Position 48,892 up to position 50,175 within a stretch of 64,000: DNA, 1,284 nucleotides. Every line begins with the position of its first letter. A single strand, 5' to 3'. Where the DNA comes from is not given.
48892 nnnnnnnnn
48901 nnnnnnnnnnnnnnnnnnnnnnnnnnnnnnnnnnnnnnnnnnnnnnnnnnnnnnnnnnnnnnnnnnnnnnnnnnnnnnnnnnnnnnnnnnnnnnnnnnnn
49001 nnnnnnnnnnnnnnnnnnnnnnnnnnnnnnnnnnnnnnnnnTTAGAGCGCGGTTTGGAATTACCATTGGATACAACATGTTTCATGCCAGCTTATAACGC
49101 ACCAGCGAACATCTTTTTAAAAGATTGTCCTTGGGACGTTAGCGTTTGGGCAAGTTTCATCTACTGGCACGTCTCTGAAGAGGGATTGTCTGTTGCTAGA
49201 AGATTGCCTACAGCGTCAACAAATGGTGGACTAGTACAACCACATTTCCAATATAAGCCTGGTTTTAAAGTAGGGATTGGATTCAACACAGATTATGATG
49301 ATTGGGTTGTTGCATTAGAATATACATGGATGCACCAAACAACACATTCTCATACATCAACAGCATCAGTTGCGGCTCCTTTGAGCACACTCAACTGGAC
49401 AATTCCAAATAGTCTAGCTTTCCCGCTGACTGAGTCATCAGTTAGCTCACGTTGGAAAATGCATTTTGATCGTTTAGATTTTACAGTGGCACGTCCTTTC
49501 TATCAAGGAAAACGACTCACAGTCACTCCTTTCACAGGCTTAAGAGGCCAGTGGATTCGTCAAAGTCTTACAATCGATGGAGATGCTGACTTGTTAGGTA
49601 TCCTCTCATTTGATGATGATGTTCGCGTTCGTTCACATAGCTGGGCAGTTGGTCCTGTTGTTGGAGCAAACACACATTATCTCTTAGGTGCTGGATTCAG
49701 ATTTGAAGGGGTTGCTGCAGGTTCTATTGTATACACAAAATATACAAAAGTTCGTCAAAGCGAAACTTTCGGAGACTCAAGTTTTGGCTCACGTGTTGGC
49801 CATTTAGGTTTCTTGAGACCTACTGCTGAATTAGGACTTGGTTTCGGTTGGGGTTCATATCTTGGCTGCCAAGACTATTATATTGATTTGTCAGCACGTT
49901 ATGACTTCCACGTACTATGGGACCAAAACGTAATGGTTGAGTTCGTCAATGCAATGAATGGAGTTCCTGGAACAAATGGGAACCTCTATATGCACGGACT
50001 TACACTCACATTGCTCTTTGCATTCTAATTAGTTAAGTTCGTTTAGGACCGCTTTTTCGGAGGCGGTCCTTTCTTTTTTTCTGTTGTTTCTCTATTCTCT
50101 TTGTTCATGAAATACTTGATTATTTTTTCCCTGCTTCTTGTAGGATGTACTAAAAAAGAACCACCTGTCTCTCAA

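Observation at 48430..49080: Porin with a ~170-residue N-terminal extension made almost entirely of Cys and Pro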

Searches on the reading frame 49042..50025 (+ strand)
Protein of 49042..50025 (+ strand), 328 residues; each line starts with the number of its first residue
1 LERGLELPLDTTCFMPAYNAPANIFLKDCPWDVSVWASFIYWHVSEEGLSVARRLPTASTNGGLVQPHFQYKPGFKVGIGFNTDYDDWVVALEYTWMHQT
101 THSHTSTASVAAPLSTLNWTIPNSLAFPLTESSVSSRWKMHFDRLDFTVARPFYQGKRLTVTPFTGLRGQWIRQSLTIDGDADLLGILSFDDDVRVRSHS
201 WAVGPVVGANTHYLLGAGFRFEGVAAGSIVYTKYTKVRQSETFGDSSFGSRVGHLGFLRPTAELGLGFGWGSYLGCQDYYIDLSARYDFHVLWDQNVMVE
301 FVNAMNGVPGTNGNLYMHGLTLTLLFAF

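Call 7: find_homologous_proteins(query=window:49042-50025:+, max_evalue=0.00001)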
Query seq(328 aa) (328 aa): 263 proteins with E <= 0.00001 among 2756 candidates; the best 120 are listed.
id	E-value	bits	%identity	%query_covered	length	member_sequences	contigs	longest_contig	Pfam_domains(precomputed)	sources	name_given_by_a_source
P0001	3.2e-194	663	84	100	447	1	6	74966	PF05150.19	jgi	jgi:hypothetical protein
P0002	8.5e-186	635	100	84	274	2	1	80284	PF05150.19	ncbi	-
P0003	4.9e-168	577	75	100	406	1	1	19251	PF05150.19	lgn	-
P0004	1.6e-144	500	66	99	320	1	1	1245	PF05150.19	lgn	-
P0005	1.1e-140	487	71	92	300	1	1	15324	PF05150.19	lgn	-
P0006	2.9e-123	430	58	98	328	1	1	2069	PF05150.19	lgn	-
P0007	4.9e-115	403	56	100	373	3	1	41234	PF05150.19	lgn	-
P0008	1.5e-113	398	66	85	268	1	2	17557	PF05150.19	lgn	-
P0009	8.1e-113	395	54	100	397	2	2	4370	PF05150.19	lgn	-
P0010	4.1e-111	390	53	100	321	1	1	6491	PF05150.19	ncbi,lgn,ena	-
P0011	3.1e-109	384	62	84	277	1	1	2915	PF05150.19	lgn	-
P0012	8.3e-108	379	51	100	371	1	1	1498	PF05150.19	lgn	-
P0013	6.6e-106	373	52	100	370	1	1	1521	PF05150.19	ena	-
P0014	2.3e-100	354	51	100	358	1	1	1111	PF05150.19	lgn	-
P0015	3.6e-99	351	49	100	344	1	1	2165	PF05150.19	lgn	-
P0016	6.3e-98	346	50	100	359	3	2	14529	PF05150.19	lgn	-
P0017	1.3e-97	345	50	100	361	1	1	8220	PF05150.19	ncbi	-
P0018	1.9e-94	335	49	100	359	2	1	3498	PF05150.19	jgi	jgi:hypothetical protein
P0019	9.3e-94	333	48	100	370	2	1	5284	PF05150.19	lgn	-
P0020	6.6e-93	330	52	90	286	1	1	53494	PF05150.19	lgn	-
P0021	4.5e-92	327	46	100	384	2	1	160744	PF05150.19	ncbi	-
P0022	4.0e-90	321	49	100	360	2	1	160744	PF05150.19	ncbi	-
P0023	3.8e-87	311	48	99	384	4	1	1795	PF05150.19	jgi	jgi:hypothetical protein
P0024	5.7e-87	310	45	100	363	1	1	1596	PF05150.19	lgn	-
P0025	1.0e-86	310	47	100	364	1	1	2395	PF05150.19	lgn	-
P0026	4.2e-84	301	46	100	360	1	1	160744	PF05150.19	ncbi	-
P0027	1.6e-81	293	45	99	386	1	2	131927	PF05150.19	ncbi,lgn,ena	-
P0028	2.5e-80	289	44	100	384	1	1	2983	PF05150.19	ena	-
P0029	2.8e-79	285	46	98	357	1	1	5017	PF05150.19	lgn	-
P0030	6.4e-78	281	43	100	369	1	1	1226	PF05150.19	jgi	jgi:hypothetical protein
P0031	7.2e-78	281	43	100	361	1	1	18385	PF05150.19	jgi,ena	-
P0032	1.5e-76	276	43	100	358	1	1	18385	PF05150.19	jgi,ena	-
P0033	7.0e-76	274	42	100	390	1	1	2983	PF05150.19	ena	-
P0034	5.7e-75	271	44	98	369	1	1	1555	PF05150.19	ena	-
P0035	6.6e-75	271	43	100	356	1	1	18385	PF05150.19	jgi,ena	-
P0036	8.7e-75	270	44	98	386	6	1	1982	PF05150.19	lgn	-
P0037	3.3e-74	268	43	97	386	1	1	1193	PF05150.19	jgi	jgi:hypothetical protein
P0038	7.9e-74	267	40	98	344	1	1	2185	PF05150.19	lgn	-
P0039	3.6e-73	265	42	98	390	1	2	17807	PF05150.19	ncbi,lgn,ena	-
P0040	1.0e-72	264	43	100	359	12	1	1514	PF05150.19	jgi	jgi:hypothetical protein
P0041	1.1e-72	263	42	98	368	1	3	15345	PF05150.19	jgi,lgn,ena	-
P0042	1.9e-72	263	43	100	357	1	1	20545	PF05150.19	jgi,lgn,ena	-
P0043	7.4e-72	261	42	100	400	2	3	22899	PF05150.19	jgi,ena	-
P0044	1.7e-71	260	42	96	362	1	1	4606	PF05150.19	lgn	-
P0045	4.3e-71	258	42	100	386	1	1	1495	PF05150.19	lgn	-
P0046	5.1e-71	258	42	97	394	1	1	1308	PF05150.19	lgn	-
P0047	2.1e-70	256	42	100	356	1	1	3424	PF05150.19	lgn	-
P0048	3.9e-70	255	43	94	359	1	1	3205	PF05150.19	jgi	jgi:hypothetical protein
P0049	1.3e-69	253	41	96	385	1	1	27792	PF05150.19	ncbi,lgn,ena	-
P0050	2.7e-69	252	43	91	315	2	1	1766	PF05150.19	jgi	jgi:hypothetical protein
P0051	3.3e-69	252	42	100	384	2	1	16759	PF05150.19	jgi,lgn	-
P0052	4.2e-69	252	42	100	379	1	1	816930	PF05150.19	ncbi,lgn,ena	-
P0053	6.5e-69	251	40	98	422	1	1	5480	PF05150.19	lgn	-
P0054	8.7e-69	251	41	98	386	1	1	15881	PF05150.19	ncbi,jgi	jgi:hypothetical protein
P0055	1.4e-68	250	42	98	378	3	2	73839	PF05150.19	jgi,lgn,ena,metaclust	metaclust:\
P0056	1.8e-68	250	41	100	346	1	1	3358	PF05150.19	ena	-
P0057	1.3e-67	247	41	100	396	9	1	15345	PF05150.19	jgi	-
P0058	7.2e-67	244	42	96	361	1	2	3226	PF05150.19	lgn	-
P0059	2.5e-66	243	41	100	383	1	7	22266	PF05150.19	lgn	-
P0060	4.1e-66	242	40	98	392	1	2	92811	PF05150.19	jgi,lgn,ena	jgi:hypothetical protein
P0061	4.9e-66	242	42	95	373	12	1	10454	PF05150.19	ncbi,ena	-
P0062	6.6e-66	241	37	100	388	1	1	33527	PF05150.19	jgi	jgi:hypothetical protein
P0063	7.9e-66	241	40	96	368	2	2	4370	PF05150.19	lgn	-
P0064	8.0e-66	241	39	100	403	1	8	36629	PF05150.19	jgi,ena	-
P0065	1.5e-65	240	42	96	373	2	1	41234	PF05150.19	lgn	-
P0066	3.0e-65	239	40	98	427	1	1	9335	PF05150.19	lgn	-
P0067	4.4e-65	238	41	100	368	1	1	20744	PF05150.19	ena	-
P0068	5.4e-65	238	41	98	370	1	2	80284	PF05150.19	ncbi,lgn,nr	ncbi:MAG TPA: Lpg1974 family pore-forming outer membrane protein [Chlamydiales bacterium]|nr:Lpg1974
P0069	1.6e-64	237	41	98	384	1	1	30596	PF05150.19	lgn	-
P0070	3.6e-64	235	39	98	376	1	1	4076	PF05150.19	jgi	jgi:hypothetical protein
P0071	5.9e-64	235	39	100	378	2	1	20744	PF05150.19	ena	-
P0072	8.4e-64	234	40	95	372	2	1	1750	PF05150.19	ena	-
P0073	1.8e-63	233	39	96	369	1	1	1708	PF05150.19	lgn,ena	-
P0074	1.4e-62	230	40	100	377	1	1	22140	PF05150.19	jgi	jgi:hypothetical protein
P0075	1.9e-62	230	38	98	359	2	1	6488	PF05150.19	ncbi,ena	-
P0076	2.7e-62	229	40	96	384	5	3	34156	PF05150.19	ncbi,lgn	-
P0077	5.7e-62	228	39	95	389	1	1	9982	PF05150.19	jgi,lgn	-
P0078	6.0e-62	228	40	92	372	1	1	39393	PF05150.19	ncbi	-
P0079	6.4e-62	228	41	98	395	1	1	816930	PF05150.19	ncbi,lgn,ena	-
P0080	7.0e-62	228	40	97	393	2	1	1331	PF05150.19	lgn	-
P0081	1.6e-61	227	41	95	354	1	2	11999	PF05150.19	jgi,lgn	jgi:hypothetical protein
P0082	5.4e-61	225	37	99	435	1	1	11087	PF05150.19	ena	-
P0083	1.1e-60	224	39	98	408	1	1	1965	PF05150.19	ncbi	-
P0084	1.4e-60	224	38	92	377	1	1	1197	PF05150.19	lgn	-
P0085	3.0e-60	223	40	94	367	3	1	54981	PF05150.19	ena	-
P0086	3.1e-60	223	40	95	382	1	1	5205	PF05150.19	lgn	-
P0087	4.7e-60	222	38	96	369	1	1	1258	PF05150.19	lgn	-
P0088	6.1e-60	222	39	100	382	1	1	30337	PF05150.19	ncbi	-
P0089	7.7e-60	221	41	95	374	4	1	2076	PF05150.19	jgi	jgi:hypothetical protein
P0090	7.8e-60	221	41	100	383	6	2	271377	PF05150.19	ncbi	-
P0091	9.0e-60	221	38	95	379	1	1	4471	PF05150.19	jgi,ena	-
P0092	9.0e-60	221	40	100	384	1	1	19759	PF05150.19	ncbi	-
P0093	1.0e-59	221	39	97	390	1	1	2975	PF05150.19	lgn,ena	-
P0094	1.3e-59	221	37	98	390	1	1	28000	PF05150.19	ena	-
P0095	2.7e-59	219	36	95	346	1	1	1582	PF05150.19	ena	-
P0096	2.9e-59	219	40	97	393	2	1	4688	PF05150.19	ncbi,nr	ncbi:MAG TPA: Lpg1974 family pore-forming outer membrane protein [Chlamydiales bacterium]|nr:Lpg1974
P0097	3.1e-59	219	40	96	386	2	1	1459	PF05150.19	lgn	-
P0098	4.2e-59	219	37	100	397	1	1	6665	PF05150.19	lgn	-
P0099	1.1e-58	217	38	98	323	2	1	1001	PF05150.19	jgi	-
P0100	1.5e-58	217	41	95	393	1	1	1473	PF05150.19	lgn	-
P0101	1.9e-58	217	38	97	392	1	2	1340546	PF05150.19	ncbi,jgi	ncbi:MAG: hypothetical protein LVR00_03685 [Rhabdochlamydiaceae bacterium]|jgi:hypothetical protein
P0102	2.2e-58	216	38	98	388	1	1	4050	PF05150.19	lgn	-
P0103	2.4e-58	216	38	95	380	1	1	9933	PF05150.19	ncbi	-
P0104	3.8e-58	216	38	100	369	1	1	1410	PF05150.19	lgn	-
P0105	4.7e-58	215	38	95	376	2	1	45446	PF05150.19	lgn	-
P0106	5.0e-58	215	38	98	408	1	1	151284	PF05150.19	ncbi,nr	ncbi:MAG: hypothetical protein JSS32_07180 [Verrucomicrobia bacterium]|nr:hypothetical protein [Verr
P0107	5.1e-58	215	41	95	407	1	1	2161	PF05150.19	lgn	-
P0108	5.3e-58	215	39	97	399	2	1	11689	PF05150.19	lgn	-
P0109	9.1e-58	214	37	100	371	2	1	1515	PF05150.19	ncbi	-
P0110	9.8e-58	214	38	97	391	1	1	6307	PF05150.19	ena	-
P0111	1.2e-57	214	37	100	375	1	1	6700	PF05150.19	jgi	jgi:hypothetical protein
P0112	1.5e-57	214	42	91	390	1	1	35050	PF05150.19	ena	-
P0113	2.3e-57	213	38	95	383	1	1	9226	PF05150.19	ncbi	-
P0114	5.8e-57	212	39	95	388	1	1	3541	PF05150.19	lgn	-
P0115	6.3e-57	212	40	96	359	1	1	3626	PF05150.19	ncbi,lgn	-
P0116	7.7e-57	211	38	91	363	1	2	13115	PF05150.19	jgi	jgi:hypothetical protein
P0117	1.2e-56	211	38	92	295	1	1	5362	PF05150.19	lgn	-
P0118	1.5e-56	210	39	95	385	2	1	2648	PF05150.19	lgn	-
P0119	1.6e-56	210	40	96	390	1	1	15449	PF05150.19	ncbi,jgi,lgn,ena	-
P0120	1.7e-56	210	36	100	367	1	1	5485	PF05150.19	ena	-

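Call 10: find_encoding_contigs(protein=P0002, flank=6000, max_places=4)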
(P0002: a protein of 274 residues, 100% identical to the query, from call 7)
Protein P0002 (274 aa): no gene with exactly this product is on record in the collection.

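Call 11: find_encoding_contigs(protein=P0001, flank=6000, max_places=6)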
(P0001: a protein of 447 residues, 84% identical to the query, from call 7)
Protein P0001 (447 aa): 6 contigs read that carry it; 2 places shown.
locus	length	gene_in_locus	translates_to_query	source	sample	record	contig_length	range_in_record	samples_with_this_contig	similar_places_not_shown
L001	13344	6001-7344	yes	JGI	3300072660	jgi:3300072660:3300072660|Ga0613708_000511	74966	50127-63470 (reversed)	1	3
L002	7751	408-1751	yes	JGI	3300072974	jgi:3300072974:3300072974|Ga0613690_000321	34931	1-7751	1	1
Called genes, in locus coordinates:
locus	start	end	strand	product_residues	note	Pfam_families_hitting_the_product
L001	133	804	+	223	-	PF25084:LbH_EIF2B, PF00132:Hexapep, PF25087:GMPPB_C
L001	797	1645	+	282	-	PF00348:polyprenyl_synt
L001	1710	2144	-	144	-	PF04756:OST3_OST6 (weak), PF00085:Thioredoxin, PF13098:Thioredoxin_2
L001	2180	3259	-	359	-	PF00154:RecA_N, PF08423:Rad51, PF06745:ATPase (weak), PF02283:CobU (weak), PF21096:RecA_C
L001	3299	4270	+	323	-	PF02685:Glucokinase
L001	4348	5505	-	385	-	PF05150:Legionella_OMP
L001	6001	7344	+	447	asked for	PF05150:Legionella_OMP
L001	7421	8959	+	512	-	PF00496:SBP_bac_5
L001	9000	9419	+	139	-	-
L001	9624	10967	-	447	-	PF07661:MORN_2 (faint)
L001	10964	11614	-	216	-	-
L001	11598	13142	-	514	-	-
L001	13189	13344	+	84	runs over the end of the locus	PF02325:CCB3_YggT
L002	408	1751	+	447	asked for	PF05150:Legionella_OMP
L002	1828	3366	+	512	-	PF00496:SBP_bac_5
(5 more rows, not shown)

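Call 18: find_encoding_contigs(protein=P0003, flank=6000, max_places=3)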
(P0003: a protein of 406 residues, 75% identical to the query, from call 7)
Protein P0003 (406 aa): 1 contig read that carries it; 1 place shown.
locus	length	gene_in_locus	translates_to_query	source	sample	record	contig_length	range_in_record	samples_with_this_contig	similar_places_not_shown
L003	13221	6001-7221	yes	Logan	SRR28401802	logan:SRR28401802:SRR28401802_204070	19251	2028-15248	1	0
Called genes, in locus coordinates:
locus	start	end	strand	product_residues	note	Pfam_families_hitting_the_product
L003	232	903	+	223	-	PF25084:LbH_EIF2B, PF00132:Hexapep, PF25087:GMPPB_C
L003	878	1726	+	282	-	PF00348:polyprenyl_synt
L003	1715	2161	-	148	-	PF04756:OST3_OST6, PF00085:Thioredoxin, PF13098:Thioredoxin_2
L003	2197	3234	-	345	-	PF00154:RecA_N, PF08423:Rad51, PF06745:ATPase (weak), PF21096:RecA_C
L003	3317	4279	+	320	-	PF02685:Glucokinase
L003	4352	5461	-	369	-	PF05150:Legionella_OMP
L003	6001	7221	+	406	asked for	PF05150:Legionella_OMP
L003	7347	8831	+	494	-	PF00496:SBP_bac_5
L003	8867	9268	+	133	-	-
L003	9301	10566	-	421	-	PF07661:MORN_2 (faint)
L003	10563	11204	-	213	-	-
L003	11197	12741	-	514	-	-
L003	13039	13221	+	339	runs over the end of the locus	PF01207:Dus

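Call 19: find_encoding_contigs(protein=P0066, flank=6000, max_places=3)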
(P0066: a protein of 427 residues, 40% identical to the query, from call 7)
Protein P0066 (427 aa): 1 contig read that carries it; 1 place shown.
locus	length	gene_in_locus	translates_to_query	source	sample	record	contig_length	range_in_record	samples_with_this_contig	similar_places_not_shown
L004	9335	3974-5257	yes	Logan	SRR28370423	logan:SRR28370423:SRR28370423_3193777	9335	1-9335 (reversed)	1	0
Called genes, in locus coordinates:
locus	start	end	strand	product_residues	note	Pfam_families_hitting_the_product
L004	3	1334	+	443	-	?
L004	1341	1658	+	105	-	PF00338:Ribosomal_S10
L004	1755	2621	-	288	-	PF04187:Cofac_haem_bdg (faint)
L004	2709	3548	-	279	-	-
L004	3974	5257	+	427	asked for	PF05150:Legionella_OMP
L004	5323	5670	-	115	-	-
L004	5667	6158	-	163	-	-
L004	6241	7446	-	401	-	PF07690:MFS_1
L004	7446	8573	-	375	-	PF01098:FTSW_RODA_SPOVE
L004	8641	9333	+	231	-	?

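Call 22: search_solved_structures(query=window:49042-50025:+, max_evalue=1)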
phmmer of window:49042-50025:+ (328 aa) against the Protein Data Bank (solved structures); distinct sequences matched with E-value up to 1: 3.
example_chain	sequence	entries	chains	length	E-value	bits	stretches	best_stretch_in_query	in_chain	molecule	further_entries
4c00_A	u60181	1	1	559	0.063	15.9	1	63-123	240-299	TRANSLOCATION AND ASSEMBLY MODULE TAMA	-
23sp_A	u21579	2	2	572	0.065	15.9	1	63-123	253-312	Translocation and assembly module subunit TamA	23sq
9xdc_A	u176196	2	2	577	0.066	15.8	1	63-123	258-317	Translocation and assembly module subunit TamA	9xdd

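Call 39: find_encoding_contigs(protein=P0005, flank=3000, max_places=2)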
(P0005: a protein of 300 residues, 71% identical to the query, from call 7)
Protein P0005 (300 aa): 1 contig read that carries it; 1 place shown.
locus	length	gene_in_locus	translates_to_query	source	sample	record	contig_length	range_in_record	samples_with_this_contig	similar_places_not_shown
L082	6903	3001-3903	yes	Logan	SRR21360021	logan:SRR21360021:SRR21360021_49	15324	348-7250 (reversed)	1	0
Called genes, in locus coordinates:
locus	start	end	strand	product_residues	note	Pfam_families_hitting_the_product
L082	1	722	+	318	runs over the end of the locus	PF02685:Glucokinase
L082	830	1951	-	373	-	PF05150:Legionella_OMP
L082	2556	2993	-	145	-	-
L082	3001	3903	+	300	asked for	PF05150:Legionella_OMP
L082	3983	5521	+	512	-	PF00496:SBP_bac_5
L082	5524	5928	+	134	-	-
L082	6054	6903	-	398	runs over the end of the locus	?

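Call 40: find_encoding_contigs(protein=P0008, flank=3000, max_places=2)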
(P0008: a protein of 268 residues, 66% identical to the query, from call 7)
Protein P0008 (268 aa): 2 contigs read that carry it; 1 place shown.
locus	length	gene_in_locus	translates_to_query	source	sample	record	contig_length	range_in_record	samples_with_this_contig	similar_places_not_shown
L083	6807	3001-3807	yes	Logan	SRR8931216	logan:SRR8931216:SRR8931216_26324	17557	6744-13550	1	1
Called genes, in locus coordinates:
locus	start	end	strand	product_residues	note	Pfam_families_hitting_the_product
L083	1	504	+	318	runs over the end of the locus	PF02685:Glucokinase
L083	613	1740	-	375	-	PF05150:Legionella_OMP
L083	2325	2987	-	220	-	-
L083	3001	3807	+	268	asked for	PF05150:Legionella_OMP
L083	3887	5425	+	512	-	PF00496:SBP_bac_5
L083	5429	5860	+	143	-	-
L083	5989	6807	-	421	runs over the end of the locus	PF07661:MORN_2 (faint)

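Call 41: find_encoding_contigs(protein=P0020, flank=3000, max_places=2)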
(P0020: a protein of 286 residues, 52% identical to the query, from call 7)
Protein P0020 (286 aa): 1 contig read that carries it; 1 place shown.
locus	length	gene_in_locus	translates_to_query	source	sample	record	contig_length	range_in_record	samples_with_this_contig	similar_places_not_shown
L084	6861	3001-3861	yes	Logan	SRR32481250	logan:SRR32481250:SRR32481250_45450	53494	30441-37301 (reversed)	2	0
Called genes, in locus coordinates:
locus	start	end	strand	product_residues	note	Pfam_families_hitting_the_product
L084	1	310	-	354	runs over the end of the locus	PF00154:RecA_N, PF08423:Rad51, PF06745:ATPase (weak), PF02283:CobU (weak), PF21096:RecA_C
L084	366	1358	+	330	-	PF02685:Glucokinase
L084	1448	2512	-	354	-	PF05150:Legionella_OMP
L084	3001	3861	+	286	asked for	PF05150:Legionella_OMP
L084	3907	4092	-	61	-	-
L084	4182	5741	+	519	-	PF00496:SBP_bac_5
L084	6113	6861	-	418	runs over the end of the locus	PF07661:MORN_2 (faint)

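Call 66: find_encoding_contigs(protein=P0010, flank=3000, max_places=2)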
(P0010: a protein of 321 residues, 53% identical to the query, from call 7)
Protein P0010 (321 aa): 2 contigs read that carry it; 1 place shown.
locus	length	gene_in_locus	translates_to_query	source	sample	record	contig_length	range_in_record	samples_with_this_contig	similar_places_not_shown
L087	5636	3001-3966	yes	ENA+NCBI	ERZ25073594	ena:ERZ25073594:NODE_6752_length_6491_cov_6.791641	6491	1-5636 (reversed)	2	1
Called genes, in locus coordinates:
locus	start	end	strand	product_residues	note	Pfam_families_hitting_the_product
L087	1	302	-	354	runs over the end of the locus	PF00154:RecA_N, PF08423:Rad51, PF06745:ATPase (weak), PF01637:ATPase_2 (faint), PF02283:CobU (weak), PF21096:RecA_C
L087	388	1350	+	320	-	PF02685:Glucokinase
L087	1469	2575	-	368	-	PF05150:Legionella_OMP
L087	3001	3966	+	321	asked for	PF05150:Legionella_OMP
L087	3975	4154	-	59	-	-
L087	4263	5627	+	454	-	PF00496:SBP_bac_5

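Call 67: find_encoding_contigs(protein=P0006, flank=3000, max_places=2)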
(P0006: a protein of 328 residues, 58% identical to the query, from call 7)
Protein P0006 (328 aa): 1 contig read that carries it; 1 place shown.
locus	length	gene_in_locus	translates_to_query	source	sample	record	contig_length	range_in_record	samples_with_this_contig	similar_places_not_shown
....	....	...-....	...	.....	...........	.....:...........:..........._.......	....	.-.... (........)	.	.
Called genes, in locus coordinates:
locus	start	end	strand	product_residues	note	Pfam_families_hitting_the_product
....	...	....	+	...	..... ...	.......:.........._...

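Call 68: find_encoding_contigs(protein=P0004, flank=3000, max_places=2)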
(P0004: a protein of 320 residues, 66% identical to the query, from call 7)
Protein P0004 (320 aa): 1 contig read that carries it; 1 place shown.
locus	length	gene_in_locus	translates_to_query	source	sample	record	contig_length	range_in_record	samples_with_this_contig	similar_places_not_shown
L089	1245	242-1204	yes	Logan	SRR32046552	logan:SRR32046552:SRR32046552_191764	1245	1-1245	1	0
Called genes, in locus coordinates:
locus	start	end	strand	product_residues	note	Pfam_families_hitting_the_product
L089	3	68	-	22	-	?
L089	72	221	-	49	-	-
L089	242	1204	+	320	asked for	PF05150:Legionella_OMP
